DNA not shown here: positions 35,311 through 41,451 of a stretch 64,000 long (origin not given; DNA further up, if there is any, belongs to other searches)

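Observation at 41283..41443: Perfect 35-bp inverted repeat of 9-bp tandem units straddling the yfhM stop and the pbpC start, with one arm coding for the PbpC membrane anchor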

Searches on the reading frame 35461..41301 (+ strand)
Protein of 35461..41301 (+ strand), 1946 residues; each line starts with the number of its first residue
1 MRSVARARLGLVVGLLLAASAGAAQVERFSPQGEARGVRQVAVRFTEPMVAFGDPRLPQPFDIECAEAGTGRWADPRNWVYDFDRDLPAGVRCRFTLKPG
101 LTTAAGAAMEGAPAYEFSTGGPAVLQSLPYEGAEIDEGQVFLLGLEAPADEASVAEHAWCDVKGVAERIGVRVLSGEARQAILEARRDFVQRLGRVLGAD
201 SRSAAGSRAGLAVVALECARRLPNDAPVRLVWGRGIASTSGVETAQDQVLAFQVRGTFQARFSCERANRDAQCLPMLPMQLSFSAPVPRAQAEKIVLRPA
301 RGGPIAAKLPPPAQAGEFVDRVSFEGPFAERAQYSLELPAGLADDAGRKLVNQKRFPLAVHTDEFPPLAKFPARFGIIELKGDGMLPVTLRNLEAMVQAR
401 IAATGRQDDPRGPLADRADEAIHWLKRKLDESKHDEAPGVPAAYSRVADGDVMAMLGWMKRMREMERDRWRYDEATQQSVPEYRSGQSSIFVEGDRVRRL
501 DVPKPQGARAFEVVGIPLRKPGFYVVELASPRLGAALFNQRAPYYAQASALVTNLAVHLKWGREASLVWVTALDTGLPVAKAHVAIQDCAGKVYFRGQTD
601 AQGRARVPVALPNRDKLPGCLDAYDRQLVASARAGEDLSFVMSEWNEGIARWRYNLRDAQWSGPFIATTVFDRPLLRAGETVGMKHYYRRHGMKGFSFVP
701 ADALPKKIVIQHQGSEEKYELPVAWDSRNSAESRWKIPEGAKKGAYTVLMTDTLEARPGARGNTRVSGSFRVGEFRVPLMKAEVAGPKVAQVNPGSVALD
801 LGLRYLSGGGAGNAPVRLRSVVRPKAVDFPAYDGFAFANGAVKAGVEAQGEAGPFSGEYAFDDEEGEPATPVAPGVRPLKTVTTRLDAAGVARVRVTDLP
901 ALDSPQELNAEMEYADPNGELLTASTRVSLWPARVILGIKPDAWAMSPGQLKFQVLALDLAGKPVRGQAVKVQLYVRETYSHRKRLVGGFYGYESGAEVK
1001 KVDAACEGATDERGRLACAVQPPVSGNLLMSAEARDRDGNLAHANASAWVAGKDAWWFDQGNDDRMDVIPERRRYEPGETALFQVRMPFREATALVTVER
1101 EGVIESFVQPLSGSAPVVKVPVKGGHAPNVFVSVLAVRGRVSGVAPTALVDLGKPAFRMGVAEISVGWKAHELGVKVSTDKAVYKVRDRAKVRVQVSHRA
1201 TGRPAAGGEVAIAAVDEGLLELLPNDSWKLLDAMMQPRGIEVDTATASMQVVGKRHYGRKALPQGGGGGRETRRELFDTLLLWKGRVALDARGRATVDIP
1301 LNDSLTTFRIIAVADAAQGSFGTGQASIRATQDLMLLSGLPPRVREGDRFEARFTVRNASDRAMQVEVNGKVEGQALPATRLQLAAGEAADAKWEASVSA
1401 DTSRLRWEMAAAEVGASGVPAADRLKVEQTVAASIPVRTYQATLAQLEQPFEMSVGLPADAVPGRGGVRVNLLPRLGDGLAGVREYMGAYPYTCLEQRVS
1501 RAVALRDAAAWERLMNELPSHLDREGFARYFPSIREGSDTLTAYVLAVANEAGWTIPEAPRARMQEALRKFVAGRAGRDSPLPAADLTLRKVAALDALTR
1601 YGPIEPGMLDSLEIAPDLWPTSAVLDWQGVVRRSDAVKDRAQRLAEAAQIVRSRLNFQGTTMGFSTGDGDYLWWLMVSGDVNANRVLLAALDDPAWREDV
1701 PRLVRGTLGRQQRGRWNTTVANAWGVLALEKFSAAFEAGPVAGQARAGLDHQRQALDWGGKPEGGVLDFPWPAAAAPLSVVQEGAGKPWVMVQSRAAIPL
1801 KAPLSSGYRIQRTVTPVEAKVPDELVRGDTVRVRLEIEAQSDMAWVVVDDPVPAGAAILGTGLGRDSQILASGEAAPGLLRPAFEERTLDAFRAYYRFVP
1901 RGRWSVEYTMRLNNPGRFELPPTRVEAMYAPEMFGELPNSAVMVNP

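Call 11: search_protein_families(library=pfam, proteins=[window:35461-41301:+])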
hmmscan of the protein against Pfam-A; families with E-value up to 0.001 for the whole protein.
window:35461-41301:+ (1946 aa): 6 families
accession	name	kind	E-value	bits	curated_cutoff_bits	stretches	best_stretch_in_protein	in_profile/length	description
PF17973.7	bMG10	-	2.9e-30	105.6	26.2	1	1807-1932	1-131/131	Bacterial Alpha-2-macroglobulin MG10 domain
PF11974.14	bMG3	-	1.2e-21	77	34.9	1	552-657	1-99/103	Bacterial alpha-2-macroglobulin MG3 domain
PF07703.20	A2M_BRD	-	4.3e-18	66.4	22.7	1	1067-1222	2-140/140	Alpha-2-macroglobulin bait region domain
PF01835.25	MG2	-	9.3e-17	61.6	32.8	1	669-772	4-96/96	MG2 domain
PF00207.28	A2M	-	2.2e-15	56.7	21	1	1282-1369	3-91/92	Alpha-2-macroglobulin family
PF17972.7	bMG5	-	2.9e-05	24.9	26.5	0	949-1023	18-92/127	Bacterial Alpha-2-macroglobulin MG5 domain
